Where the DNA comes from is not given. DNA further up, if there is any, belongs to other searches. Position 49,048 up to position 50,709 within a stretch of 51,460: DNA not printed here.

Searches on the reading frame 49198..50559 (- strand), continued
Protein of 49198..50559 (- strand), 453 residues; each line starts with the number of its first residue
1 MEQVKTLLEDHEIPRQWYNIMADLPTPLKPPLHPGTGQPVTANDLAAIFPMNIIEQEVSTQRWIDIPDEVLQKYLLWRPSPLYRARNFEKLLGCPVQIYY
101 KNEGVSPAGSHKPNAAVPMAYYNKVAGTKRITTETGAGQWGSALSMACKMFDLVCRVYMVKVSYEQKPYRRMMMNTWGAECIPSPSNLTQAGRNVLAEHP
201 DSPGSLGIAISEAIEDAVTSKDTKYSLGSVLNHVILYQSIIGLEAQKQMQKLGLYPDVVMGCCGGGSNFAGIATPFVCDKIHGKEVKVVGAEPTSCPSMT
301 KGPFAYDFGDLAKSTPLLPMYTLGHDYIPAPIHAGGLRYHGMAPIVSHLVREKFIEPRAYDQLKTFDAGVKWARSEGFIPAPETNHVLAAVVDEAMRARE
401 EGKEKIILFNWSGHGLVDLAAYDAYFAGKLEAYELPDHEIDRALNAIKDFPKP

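Call 56: search_dna_similar(query=window:49198-50559:-, collection=plasmids, mode=protein, max_evalue=1e-80, max_rows=30)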
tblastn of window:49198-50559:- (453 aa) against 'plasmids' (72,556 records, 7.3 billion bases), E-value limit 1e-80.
Records with a match: 13; places in all: 14; records where one place covers at least 80% of the query: 13.
Best place of each record, by identity: 60-80% 1; <60% 12.
By first word of the organism name: Streptomyces 2; Thermomicrobium 1; Nostoc 1; Nonomuraea 1; Parabacteroides 1; Bacteroides 1; Prevotella 1; Phocaeicola 1; Tsukamurella 1; Treponema 1; and 2 more.
By predicted mobility (MOB-suite, as given by PLSDB): non-mobilizable 12; conjugative 1.
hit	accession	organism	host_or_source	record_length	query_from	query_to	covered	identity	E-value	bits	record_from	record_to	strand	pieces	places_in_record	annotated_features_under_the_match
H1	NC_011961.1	Thermomicrobium roseum DSM 5159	-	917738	2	444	98%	61.4%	7e-180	565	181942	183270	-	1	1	TrpB-like pyridoxal phosphate-dependent enzyme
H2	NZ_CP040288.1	Nostoc sp. C057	Phaeoceros,pure culture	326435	1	447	99%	56.9%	4e-172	542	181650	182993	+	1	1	TrpB-like pyridoxal phosphate-dependent enzyme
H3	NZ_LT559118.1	Nonomuraea gerenzanensis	-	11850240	13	447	96%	57.6%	9e-154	489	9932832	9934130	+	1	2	none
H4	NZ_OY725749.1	Parabacteroides distasonis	-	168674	1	452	100%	55.1%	6e-157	499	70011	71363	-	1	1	TrpB-like pyridoxal phosphate-dependent enzyme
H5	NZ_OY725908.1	Bacteroides finegoldii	-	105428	5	452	99%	55.3%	1e-160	509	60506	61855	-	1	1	TrpB-like pyridoxal phosphate-dependent enzyme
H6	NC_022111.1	Prevotella sp. oral taxon 299 str. F0039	Homo sapiens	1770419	2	452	100%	53.0%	1e-156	498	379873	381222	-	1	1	none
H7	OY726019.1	Phocaeicola massiliensis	-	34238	2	450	99%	52.8%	3e-154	491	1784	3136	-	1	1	none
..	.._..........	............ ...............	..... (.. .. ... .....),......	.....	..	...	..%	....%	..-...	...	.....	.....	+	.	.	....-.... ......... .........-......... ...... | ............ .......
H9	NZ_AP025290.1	Treponema saccharophilum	-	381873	5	444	97%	50.0%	4e-144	462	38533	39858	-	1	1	TrpB-like pyridoxal phosphate-dependent enzyme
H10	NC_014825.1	Ruminococcus albus 7 = DSM 20455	-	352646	5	447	98%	48.8%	2e-145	465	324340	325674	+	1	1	TrpB-like pyridoxal phosphate-dependent enzyme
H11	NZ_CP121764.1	Prescottella equi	soil,soil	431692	13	424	91%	50.0%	2e-131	426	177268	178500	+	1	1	TrpB-like pyridoxal phosphate-dependent enzyme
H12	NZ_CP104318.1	Streptomyces angustmyceticus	whole organism,soil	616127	6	453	99%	45.6%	2e-130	422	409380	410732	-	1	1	TrpB-like pyridoxal phosphate-dependent enzyme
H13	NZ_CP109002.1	Streptomyces sp. NBC_00704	-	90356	12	453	98%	38.5%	1e-82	285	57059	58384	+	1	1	TrpB-like pyridoxal phosphate-dependent enzyme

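Call 57: get_annotated_region(hit=H1, flank=2000)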
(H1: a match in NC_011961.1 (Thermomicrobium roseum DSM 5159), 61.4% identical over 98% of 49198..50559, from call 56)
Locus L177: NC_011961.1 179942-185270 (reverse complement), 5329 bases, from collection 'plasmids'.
description: Thermomicrobium roseum DSM 5159 plasmid unnamed, complete sequence
organism: Thermomicrobium roseum DSM 5159 (NCBI taxid 309801)
taxonomy: Bacteria; Thermomicrobiota; Thermomicrobia; Thermomicrobiales; Thermomicrobiaceae; Thermomicrobium; Thermomicrobium roseum; Thermomicrobium roseum DSM 5159
host: -; source: -; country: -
typing (MOB-suite, as given by PLSDB): non-mobilizable
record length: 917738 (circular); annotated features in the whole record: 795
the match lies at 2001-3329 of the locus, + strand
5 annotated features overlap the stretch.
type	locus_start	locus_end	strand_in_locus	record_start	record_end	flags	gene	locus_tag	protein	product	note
CDS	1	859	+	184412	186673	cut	-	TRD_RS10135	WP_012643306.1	LUD domain-containing protein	-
CDS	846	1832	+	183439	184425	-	-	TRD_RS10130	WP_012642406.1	cation diffusion facilitator family transporter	-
CDS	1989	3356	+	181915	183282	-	-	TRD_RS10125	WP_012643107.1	TrpB-like pyridoxal phosphate-dependent enzyme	GO:0000162 - tryptophan biosynthetic process [Evidence IEA]; GO:0006568 - tryptophan metabolic process [Evidence IEA]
CDS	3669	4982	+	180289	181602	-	-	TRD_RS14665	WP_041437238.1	hypothetical protein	-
CDS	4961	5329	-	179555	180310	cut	-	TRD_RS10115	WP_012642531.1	uracil-DNA glycosylase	-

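Call 58: get_annotated_region(hit=H2, flank=2000)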
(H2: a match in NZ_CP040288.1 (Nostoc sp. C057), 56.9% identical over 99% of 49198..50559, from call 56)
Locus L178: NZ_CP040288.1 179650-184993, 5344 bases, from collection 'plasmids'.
description: Nostoc sp. C057 plasmid p057_G
organism: Nostoc sp. C057 (NCBI taxid 2576903)
taxonomy: Bacteria; Cyanobacteriota; Cyanophyceae; Nostocales; Nostocaceae; Nostoc; Nostoc sp. C057
host: -; source: Phaeoceros,pure culture; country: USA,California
typing (MOB-suite, as given by PLSDB): non-mobilizable
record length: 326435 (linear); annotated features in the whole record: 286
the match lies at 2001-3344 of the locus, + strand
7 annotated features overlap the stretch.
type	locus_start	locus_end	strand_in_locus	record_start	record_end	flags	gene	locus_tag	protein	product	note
CDS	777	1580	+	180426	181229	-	-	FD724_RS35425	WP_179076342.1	SDR family NAD(P)-dependent oxidoreductase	-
CDS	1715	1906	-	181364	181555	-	-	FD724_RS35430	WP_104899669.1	hypothetical protein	-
CDS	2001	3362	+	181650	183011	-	-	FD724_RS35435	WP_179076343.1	TrpB-like pyridoxal phosphate-dependent enzyme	GO:0000162 - tryptophan biosynthetic process [Evidence IEA]; GO:0006568 - tryptophan metabolic process [Evidence IEA]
CDS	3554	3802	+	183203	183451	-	-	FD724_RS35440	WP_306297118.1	hypothetical protein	-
CDS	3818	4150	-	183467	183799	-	-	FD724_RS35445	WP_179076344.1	hypothetical protein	-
CDS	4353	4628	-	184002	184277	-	-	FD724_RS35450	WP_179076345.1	HU family DNA-binding protein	GO:0030261 - chromosome condensation [Evidence IEA]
CDS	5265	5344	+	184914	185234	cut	sugE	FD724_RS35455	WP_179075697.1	quaternary ammonium compound efflux SMR transporter SugE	-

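Call 59: get_annotated_region(hit=H4, flank=2000)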
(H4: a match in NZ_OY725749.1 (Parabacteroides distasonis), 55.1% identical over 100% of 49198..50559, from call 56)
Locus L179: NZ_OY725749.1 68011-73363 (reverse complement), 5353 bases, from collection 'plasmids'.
description: Parabacteroides distasonis strain Parabacteroides distasonis TSDC17.2-1.1 plasmid 4, complete sequence
organism: Parabacteroides distasonis (NCBI taxid 823)
taxonomy: Bacteria; Bacteroidota; Bacteroidia; Bacteroidales; Tannerellaceae; Parabacteroides; Parabacteroides distasonis
host: -; source: -; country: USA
typing (MOB-suite, as given by PLSDB): non-mobilizable
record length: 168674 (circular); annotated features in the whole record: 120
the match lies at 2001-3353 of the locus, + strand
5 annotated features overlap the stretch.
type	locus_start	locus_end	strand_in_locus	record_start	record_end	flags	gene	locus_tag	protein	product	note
CDS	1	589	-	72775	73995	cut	-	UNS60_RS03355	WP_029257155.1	DcaP family trimeric outer membrane transporter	-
CDS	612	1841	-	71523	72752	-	-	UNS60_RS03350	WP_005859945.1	DcaP family trimeric outer membrane transporter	-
CDS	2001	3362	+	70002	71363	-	-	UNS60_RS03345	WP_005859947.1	TrpB-like pyridoxal phosphate-dependent enzyme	GO:0000162 - tryptophan biosynthetic process [Evidence IEA]; GO:0006568 - tryptophan metabolic process [Evidence IEA]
CDS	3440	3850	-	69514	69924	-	-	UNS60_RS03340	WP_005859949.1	DUF3836 domain-containing protein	-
CDS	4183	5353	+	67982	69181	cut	-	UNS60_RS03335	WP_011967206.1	LruC domain-containing protein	-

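Call 60: get_annotated_region(hit=H6, flank=2000)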
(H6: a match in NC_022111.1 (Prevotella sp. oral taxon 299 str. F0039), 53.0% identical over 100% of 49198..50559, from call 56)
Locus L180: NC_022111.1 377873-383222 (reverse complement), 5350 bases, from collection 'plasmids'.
description: Prevotella sp. oral taxon 299 str. F0039 plasmid unnamed, complete sequence
organism: Prevotella sp. oral taxon 299 str. F0039 (NCBI taxid 575614)
taxonomy: Bacteria; Bacteroidota; Bacteroidia; Bacteroidales; Prevotellaceae; Prevotella; Prevotella sp. oral taxon 299; Prevotella sp. oral taxon 299 str. F0039
host: -; source: Homo sapiens; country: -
typing (MOB-suite, as given by PLSDB): non-mobilizable; replicon rep_cluster_406,rep_cluster_742,rep_cluster_90; mating-pair formation MPF_T
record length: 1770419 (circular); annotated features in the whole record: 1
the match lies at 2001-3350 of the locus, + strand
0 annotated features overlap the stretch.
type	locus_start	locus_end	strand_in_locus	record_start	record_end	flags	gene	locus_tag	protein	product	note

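Call 61: get_annotated_region(hit=H9, flank=2000)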
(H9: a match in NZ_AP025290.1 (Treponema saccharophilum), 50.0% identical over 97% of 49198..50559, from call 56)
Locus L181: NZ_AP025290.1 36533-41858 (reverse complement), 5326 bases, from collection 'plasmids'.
description: Treponema saccharophilum strain JCM 32279 plasmid pTS2, complete sequence
organism: Treponema saccharophilum (NCBI taxid 165)
taxonomy: Bacteria; Spirochaetota; Spirochaetia; Spirochaetales; Treponemataceae; Treponema; Treponema saccharophilum
host: -; source: -; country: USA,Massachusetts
typing (MOB-suite, as given by PLSDB): non-mobilizable
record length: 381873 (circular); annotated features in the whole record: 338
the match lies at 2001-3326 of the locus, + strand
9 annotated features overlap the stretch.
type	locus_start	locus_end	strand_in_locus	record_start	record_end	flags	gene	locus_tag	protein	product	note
CDS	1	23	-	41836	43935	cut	-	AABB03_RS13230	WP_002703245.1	methyl-accepting chemotaxis protein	GO:0007165 - signal transduction [Evidence IEA]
CDS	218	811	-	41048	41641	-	pdxT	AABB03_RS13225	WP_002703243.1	pyridoxal 5'-phosphate synthase glutaminase subunit PdxT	GO:0042823 - pyridoxal phosphate biosynthetic process [Evidence IEA]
CDS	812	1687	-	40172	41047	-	pdxS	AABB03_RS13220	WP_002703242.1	pyridoxal 5'-phosphate synthase lyase subunit PdxS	GO:0042823 - pyridoxal phosphate biosynthetic process [Evidence IEA]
CDS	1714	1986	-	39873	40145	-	-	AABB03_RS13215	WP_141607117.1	hypothetical protein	-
CDS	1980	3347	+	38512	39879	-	-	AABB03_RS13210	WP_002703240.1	TrpB-like pyridoxal phosphate-dependent enzyme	GO:0000162 - tryptophan biosynthetic process [Evidence IEA]; GO:0006568 - tryptophan metabolic process [Evidence IEA]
CDS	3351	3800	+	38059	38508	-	-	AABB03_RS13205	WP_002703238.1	DUF3592 domain-containing protein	-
CDS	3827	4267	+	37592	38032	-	-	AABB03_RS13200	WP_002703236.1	DUF3592 domain-containing protein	-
CDS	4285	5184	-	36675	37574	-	-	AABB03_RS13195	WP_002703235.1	methyl-accepting chemotaxis protein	GO:0007165 - signal transduction [Evidence IEA]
CDS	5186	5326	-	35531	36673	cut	-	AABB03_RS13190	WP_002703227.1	FIST N-terminal domain-containing protein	-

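Call 62: get_annotated_region(hit=H10, flank=2000)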
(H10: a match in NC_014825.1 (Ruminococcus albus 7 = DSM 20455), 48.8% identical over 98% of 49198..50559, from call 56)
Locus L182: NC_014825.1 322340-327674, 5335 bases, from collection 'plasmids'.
description: Ruminococcus albus 7 = DSM 20455 plasmid pRUMAL02, complete sequence
organism: Ruminococcus albus 7 = DSM 20455 (NCBI taxid 697329)
taxonomy: Bacteria; Bacillota; Clostridia; Eubacteriales; Oscillospiraceae; Ruminococcus; Ruminococcus albus; Ruminococcus albus 7 = DSM 20455
host: -; source: -; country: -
typing (MOB-suite, as given by PLSDB): conjugative; replicon rep_cluster_1045; relaxase MOBP; mating-pair formation MPF_T
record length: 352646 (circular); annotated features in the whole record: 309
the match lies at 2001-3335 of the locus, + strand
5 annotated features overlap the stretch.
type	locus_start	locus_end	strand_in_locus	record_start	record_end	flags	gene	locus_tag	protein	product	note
CDS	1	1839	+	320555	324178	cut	-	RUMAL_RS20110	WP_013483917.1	clostripain-related cysteine peptidase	-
CDS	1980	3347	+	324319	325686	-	-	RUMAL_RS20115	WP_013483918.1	TrpB-like pyridoxal phosphate-dependent enzyme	GO:0000162 - tryptophan biosynthetic process [Evidence IEA]; GO:0006568 - tryptophan metabolic process [Evidence IEA]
CDS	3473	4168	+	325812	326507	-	-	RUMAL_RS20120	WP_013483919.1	MATE family efflux transporter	GO:0055085 - transmembrane transport [Evidence IEA]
CDS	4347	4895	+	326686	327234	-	-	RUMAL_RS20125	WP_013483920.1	GNAT family N-acetyltransferase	-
CDS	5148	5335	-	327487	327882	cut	-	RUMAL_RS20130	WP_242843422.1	hypothetical protein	-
